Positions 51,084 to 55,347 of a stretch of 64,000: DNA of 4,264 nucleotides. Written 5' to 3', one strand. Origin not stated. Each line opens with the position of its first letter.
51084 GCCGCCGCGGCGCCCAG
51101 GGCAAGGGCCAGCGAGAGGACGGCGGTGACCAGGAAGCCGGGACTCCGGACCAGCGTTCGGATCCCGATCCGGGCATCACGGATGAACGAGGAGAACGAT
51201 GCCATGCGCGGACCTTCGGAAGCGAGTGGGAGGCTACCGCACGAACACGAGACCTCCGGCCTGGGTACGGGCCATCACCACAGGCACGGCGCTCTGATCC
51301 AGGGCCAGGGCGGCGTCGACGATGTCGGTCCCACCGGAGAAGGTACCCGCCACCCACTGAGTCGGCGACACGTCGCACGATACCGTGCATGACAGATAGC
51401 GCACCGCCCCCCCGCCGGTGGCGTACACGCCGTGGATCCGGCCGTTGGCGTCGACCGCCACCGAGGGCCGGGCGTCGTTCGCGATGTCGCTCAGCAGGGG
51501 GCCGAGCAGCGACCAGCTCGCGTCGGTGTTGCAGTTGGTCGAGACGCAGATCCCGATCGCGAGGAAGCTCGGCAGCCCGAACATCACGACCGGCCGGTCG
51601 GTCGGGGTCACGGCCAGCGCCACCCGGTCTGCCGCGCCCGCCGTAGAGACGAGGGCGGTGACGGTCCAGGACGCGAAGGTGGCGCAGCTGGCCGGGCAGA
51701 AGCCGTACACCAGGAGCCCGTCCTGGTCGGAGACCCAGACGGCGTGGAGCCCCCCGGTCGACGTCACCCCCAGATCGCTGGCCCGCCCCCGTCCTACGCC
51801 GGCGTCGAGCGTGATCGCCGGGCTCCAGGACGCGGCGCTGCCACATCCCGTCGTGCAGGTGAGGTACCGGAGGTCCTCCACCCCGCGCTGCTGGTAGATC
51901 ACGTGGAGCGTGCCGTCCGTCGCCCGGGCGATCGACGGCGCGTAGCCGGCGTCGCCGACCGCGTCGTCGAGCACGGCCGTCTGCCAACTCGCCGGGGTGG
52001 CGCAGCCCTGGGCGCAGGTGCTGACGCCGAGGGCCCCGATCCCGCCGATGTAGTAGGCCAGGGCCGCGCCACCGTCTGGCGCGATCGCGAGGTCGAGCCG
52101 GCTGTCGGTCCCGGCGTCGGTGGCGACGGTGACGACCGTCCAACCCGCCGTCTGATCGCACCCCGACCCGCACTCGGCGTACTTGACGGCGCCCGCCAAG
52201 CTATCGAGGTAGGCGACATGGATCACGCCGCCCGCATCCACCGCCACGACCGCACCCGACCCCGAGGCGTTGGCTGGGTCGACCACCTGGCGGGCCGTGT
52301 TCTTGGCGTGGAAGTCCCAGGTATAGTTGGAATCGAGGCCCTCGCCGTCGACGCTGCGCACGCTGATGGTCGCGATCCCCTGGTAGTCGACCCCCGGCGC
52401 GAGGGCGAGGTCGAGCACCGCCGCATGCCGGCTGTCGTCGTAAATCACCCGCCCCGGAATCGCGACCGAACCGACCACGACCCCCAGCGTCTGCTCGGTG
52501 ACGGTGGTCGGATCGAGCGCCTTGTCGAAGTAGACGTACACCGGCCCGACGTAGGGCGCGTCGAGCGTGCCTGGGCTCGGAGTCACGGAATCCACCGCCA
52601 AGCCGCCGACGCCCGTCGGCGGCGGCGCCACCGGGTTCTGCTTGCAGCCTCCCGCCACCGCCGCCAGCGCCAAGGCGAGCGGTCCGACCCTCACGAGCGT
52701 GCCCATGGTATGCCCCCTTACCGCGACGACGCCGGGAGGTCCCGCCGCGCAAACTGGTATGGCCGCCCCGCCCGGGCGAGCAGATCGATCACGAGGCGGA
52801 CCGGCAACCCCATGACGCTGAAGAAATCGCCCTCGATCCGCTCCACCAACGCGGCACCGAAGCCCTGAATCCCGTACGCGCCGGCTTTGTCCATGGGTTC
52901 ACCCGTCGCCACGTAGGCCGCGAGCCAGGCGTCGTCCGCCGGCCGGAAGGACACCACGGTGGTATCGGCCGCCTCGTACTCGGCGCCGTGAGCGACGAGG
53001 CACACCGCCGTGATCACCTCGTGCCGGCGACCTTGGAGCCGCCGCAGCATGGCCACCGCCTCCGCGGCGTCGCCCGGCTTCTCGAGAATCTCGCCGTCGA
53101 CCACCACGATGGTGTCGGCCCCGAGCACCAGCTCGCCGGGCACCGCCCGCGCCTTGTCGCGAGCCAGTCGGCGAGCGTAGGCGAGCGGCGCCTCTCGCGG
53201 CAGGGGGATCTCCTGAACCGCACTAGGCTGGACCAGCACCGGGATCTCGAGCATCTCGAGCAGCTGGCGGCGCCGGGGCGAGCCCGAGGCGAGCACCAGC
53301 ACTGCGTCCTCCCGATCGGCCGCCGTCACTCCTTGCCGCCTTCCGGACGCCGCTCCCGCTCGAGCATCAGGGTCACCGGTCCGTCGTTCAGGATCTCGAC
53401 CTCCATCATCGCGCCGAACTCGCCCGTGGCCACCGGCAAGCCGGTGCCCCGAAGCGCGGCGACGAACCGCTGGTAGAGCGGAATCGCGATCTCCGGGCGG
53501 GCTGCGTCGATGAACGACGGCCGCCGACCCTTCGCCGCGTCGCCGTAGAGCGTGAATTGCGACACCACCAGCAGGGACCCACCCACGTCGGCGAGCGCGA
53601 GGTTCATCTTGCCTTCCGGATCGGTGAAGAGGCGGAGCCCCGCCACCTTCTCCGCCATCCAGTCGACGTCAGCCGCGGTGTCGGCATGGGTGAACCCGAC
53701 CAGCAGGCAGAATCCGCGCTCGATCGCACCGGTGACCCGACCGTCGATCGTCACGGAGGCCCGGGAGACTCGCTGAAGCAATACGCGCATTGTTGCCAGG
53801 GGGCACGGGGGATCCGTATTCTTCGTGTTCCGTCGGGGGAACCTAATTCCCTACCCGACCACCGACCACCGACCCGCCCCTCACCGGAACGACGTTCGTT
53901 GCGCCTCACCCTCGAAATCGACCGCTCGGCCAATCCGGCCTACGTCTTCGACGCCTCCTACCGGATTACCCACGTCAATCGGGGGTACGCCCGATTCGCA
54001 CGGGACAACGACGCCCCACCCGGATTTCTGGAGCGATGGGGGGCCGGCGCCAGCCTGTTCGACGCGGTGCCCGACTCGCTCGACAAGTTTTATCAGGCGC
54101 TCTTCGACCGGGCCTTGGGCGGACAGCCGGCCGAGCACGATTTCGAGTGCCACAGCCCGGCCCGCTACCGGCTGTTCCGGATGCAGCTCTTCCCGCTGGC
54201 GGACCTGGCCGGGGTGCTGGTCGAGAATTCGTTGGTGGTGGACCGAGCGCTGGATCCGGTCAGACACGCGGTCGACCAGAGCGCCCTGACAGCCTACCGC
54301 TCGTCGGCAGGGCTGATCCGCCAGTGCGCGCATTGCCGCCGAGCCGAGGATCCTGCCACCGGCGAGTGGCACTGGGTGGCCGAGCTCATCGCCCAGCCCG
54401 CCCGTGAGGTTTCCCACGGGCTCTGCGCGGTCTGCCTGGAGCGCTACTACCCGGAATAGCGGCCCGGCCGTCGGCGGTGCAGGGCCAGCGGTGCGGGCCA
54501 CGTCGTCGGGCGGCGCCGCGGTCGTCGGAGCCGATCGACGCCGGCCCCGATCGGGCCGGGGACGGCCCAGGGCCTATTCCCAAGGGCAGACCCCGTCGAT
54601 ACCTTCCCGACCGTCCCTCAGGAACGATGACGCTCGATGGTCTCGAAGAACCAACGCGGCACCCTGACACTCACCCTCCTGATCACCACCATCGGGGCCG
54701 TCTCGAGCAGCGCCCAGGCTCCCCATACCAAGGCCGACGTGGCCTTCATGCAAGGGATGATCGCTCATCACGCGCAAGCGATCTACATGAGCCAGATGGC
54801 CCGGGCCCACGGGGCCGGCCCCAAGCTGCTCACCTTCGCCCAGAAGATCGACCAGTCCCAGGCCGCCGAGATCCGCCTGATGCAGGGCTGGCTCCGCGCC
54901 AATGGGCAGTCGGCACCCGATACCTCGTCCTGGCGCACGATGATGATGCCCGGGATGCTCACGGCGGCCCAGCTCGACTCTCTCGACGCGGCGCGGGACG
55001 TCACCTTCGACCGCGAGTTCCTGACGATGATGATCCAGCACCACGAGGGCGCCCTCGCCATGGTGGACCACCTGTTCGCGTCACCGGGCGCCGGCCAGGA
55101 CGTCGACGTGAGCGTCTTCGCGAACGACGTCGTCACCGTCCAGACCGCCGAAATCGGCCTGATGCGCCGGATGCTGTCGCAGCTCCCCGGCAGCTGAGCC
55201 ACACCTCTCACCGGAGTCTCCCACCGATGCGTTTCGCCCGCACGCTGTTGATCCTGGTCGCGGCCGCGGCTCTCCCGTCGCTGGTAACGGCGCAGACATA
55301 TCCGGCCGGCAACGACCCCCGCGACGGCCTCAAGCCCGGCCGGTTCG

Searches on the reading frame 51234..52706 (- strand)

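Call 58: search_protein_families(library=pfam, proteins=[window:51234-52706:-], max_evalue=0.001)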
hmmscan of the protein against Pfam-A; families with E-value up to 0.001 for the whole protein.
window:51234-52706:- (490 aa): 1 family
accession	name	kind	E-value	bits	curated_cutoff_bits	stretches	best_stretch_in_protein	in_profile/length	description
PF13205.12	Big_5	-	3.5e-05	24.9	23.6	1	36-132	5-103/105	Bacterial Ig-like domain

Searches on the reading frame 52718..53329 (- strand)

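Call 58: search_protein_families(library=pfam, proteins=[window:52718-53329:-], max_evalue=0.001)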
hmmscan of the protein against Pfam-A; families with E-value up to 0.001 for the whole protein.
window:52718-53329:- (203 aa): 1 family
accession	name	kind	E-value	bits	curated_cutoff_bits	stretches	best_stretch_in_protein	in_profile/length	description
PF02545.19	Maf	-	3.2e-60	203.4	27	1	11-186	2-186/187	Maf-like protein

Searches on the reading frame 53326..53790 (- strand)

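Call 58: search_protein_families(library=pfam, proteins=[window:53326-53790:-], max_evalue=0.001)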
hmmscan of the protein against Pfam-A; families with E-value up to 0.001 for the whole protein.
window:53326-53790:- (154 aa): 1 family
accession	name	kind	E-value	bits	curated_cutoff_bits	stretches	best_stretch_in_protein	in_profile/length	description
PF02580.21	Tyr_Deacylase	-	5.9e-58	195.7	25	1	2-144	1-144/144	D-Tyr-tRNA(Tyr) deacylase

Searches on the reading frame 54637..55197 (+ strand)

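Call 58: search_protein_families(library=pfam, proteins=[window:54637-55197:+], max_evalue=0.001)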
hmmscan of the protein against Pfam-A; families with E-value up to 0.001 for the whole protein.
window:54637-55197:+ (186 aa): 2 families
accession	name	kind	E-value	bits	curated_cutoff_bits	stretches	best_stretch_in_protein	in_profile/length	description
PF03713.19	DUF305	-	4.4e-39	134.4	27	1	34-180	1-151/151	Domain of unknown function (DUF305)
PF13628.12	DUF4142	-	6.2e-11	43.1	27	1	33-166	2-125/138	Domain of unknown function (DUF4142)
